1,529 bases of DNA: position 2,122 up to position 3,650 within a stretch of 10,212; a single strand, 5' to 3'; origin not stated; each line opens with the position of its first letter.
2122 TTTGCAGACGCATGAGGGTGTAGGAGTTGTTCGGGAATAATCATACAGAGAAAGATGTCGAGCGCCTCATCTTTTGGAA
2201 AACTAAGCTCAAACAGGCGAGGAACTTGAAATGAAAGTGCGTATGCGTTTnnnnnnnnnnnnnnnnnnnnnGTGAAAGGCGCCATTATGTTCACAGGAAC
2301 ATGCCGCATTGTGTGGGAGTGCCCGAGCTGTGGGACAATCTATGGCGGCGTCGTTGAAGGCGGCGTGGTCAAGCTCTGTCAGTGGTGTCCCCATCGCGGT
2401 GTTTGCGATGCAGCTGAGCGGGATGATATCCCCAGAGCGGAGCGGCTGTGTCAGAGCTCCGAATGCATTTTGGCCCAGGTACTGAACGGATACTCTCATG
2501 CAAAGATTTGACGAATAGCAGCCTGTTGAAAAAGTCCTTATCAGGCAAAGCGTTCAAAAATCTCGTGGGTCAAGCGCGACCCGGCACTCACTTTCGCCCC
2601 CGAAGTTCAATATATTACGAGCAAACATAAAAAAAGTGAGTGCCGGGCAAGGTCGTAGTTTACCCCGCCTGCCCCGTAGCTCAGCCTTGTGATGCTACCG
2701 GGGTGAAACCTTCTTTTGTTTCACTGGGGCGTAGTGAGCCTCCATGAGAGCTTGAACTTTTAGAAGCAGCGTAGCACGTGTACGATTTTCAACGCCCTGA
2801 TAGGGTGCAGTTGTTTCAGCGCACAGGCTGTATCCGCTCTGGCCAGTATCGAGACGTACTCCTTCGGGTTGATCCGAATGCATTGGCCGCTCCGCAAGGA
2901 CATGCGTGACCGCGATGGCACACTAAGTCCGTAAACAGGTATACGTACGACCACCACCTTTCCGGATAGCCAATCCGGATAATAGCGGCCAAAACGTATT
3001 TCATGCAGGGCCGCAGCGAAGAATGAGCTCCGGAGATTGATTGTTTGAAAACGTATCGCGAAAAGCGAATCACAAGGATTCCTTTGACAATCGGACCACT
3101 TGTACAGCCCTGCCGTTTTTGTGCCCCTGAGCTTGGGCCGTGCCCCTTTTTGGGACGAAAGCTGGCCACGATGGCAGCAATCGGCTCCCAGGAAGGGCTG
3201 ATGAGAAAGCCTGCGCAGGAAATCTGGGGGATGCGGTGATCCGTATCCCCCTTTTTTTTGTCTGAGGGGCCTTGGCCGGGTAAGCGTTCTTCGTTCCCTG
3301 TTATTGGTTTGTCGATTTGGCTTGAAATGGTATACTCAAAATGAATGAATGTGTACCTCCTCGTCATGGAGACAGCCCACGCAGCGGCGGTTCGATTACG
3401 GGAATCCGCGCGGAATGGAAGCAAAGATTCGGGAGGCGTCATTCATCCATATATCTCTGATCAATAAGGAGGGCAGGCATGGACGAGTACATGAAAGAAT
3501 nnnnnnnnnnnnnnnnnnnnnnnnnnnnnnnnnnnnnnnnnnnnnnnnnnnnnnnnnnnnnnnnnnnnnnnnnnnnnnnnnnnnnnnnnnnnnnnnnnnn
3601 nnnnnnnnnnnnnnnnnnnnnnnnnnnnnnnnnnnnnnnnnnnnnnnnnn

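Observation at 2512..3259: About 750 bp with no credible CDS, closed by a very strong intrinsic terminator: candidate large non-coding RNA or decayed gene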

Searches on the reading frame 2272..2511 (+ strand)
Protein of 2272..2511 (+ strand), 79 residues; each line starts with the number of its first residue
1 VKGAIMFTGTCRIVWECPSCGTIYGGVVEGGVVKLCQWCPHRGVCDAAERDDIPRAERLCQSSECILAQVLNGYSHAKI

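Call 10: search_protein_families(library=pfam, proteins=[window:2272-2511:+], max_evalue=1)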
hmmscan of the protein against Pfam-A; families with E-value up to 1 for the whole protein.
window:2272-2511:+ (79 aa): 0 families
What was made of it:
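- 2272..2511 (+): Zinc-ribbon gene (79 aa from GTG, 74 aa from ATG at 2287). It is the upstream gene whose transcript most likely runs to the terminator. It has no Pfam family (call 10).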

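Call 29: find_related_loci(query=window:2287-2511:+, collection=metagenome_contigs, flank=4000)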
Query window:2287-2511:+ (74 aa) in metagenome_contigs; peptide patterns used: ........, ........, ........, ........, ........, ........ (x = any residue, [..] = any of these).
281 stretches matched a pattern; 6 encode a relative of the query (tblastn E <= 1e-3); 6 distinct loci.
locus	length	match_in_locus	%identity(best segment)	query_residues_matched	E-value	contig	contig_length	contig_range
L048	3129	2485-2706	96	1-74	7e-47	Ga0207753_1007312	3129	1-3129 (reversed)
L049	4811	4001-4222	96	1-74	7e-47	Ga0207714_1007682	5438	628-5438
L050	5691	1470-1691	76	1-74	1e-38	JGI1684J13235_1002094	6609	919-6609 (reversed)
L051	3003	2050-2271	76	1-74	1e-38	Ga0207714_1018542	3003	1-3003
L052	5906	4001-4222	95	1-74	8e-37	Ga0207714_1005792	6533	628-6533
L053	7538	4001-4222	93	1-74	8e-37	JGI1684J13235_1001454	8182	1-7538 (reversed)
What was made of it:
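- Tried and rejected: The second scan, with the zinc-ribbon protein, gave L048-L053 (call 29).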

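Call 36: find_homologous_proteins(query=window:2272-2511:+, max_evalue=0.00001)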
Query window:2272-2511:+ (79 aa): 4 proteins with E <= 0.00001 among 5 candidates.
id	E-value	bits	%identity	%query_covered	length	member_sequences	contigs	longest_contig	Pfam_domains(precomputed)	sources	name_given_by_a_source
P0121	2.3e-38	147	81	94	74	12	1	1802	-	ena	-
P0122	6.6e-35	136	76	94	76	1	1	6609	-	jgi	-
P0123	2.1e-27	112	64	94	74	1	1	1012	-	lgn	-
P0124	1.3e-22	97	79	66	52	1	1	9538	-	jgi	-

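Call 37: find_encoding_contigs(protein=P0124, flank=5000, max_places=4)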
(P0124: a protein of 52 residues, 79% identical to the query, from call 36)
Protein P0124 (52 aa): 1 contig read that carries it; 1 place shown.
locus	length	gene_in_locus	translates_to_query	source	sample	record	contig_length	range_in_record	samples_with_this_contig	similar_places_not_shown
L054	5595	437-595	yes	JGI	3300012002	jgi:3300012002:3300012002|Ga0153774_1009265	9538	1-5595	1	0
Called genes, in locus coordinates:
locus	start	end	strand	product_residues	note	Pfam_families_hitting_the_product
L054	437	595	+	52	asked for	-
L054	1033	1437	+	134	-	PF05443:ROS_MUCR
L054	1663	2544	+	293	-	PF01435:Peptidase_M48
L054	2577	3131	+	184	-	PF10263:SprT-like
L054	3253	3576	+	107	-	-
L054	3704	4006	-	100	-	PF07238:PilZ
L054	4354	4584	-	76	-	-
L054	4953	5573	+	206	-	PF01728:FtsJ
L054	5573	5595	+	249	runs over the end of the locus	PF20772:TACO1_YebC_N, PF01709:Transcrip_reg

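Call 38: find_encoding_contigs(protein=P0121, flank=5000, max_places=6)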
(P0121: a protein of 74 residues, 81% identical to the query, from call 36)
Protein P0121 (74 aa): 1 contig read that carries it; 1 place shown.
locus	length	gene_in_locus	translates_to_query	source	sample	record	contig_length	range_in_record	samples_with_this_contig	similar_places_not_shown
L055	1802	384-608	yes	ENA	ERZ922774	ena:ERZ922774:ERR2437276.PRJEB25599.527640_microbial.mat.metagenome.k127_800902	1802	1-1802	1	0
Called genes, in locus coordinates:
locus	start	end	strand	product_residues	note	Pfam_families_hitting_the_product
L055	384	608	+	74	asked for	-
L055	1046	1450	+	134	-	PF05443:ROS_MUCR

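Call 74: find_related_loci(query=window:2287-2511:+, collection=viral_contigs, flank=3000)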
Query window:2287-2511:+ (74 aa) in viral_contigs; peptide patterns used: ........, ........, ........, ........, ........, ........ (x = any residue, [..] = any of these).
11 stretches matched a pattern; 1 encode a relative of the query (tblastn E <= 1e-3); 1 distinct loci.
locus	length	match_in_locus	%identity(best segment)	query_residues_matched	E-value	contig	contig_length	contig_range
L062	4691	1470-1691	76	1-74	2e-39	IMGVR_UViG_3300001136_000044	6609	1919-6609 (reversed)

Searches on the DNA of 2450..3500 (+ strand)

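Call 8: search_rna_families(source=window, start=2450, end=3500, threshold=evalue, max_evalue=10, show_alignments=3)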
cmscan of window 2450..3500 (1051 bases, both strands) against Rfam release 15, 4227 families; matches with E-value up to 10: 2.
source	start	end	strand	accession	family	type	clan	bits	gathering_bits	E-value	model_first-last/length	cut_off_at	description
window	2937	2997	-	RF03704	MIR4380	Gene; miRNA;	-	16.5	83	4.1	1-82/82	no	MIR4380 microRNA precursor family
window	3148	3259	+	RF00166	PrrB_RsmZ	Gene; sRNA;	CL00106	13.4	44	2.1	1-133/133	no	PrrB/RsmZ RNA family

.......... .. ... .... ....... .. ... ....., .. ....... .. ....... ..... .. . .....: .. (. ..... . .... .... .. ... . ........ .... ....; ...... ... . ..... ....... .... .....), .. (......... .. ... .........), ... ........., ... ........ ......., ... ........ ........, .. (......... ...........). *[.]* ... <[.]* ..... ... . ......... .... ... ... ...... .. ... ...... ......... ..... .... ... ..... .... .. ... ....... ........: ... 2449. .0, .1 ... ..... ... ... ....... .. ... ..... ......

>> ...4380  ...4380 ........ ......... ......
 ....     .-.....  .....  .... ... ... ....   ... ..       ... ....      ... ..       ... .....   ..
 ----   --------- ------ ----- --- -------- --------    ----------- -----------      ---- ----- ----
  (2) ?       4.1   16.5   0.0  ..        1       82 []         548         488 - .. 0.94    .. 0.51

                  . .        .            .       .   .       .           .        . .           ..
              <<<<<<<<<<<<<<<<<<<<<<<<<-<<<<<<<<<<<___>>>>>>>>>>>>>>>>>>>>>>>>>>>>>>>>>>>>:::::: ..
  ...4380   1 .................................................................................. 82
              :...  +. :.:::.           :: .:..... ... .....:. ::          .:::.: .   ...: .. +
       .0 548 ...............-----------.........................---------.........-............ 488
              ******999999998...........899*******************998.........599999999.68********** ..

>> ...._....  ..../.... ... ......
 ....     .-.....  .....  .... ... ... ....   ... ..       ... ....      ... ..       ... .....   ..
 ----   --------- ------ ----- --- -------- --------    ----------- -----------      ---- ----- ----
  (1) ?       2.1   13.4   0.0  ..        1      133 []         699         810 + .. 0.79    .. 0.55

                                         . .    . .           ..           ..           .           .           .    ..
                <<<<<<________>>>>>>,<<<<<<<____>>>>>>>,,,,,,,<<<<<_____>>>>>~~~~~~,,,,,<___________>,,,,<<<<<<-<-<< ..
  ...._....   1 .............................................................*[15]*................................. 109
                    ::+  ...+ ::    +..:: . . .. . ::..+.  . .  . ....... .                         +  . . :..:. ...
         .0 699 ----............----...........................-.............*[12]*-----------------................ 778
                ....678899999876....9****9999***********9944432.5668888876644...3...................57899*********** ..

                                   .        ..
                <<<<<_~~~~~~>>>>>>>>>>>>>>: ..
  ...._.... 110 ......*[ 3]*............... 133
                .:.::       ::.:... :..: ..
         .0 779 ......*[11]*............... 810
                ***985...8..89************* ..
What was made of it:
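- Checked: Rfam gives no tRNA match even at E <= 10 (call 8).
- There is no Rfam match on either strand (call 8).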

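Call 12: search_dna_similar(query=window:2512-3478:+, collection=plasmids, mode=distant)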
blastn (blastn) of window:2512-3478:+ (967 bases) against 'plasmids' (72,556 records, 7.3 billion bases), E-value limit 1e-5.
No match.

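Call 13: search_dna_similar(query=window:2512-3478:+, collection=phages, mode=distant)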
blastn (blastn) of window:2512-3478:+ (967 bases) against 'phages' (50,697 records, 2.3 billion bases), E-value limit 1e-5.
No match.
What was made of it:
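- Tried and rejected: Other sequence collections. blastn of the interval against the plasmid and phage collections found nothing (calls 12, 13).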

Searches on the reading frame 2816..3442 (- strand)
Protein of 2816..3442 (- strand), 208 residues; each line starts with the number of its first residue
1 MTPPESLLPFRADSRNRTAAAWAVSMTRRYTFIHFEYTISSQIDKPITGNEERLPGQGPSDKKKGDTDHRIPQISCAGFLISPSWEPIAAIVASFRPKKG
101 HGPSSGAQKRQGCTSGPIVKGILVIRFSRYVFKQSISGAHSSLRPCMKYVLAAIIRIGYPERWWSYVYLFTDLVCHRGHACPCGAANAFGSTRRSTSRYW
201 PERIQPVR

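Call 10: search_protein_families(library=pfam, proteins=[window:2816-3442:-], max_evalue=1)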
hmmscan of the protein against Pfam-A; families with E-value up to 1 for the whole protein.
window:2816-3442:- (208 aa): 0 families

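Call 47: find_homologous_proteins(query=window:2816-3442:-, max_evalue=0.001)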
Query window:2816-3442:- (208 aa): 1 proteins with E <= 0.001 among 74 candidates.
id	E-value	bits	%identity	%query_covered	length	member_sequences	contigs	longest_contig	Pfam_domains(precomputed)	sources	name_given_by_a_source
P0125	1.4e-140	484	100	100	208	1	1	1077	-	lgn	-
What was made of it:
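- On Protein-coding gene or recent pseudogene: The 208-aa ORF matches only itself (call 47).
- The 208-aa ORF matches only itself among 5.8 billion proteins (call 47).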

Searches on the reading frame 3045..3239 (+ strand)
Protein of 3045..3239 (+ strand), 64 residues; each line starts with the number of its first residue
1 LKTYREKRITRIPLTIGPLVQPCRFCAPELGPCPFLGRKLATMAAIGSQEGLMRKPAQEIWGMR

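Call 10: search_protein_families(library=pfam, proteins=[window:3045-3239:+], max_evalue=1)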
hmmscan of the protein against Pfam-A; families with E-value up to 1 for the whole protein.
window:3045-3239:+ (64 aa): 0 families

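Call 70: search_protein_representatives(protein=window:3045-3239:+)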
Query: 64 residues. Proteins with E-value up to 0.001 (for the whole library): 1; up to 1e-10: 0; up to 1e-30: 0. The best 1 are listed.
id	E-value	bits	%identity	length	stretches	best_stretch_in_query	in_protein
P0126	2.9e-04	36.9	39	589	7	30-60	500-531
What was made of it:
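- On Protein-coding gene or recent pseudogene: The 64-aa ORF has one marginal hit (call 70).
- A search of 1.84 billion representative proteins gives one marginal hit (E = 2.9e-4), to a 589-aa protein matched in 7 stretches (call 70).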
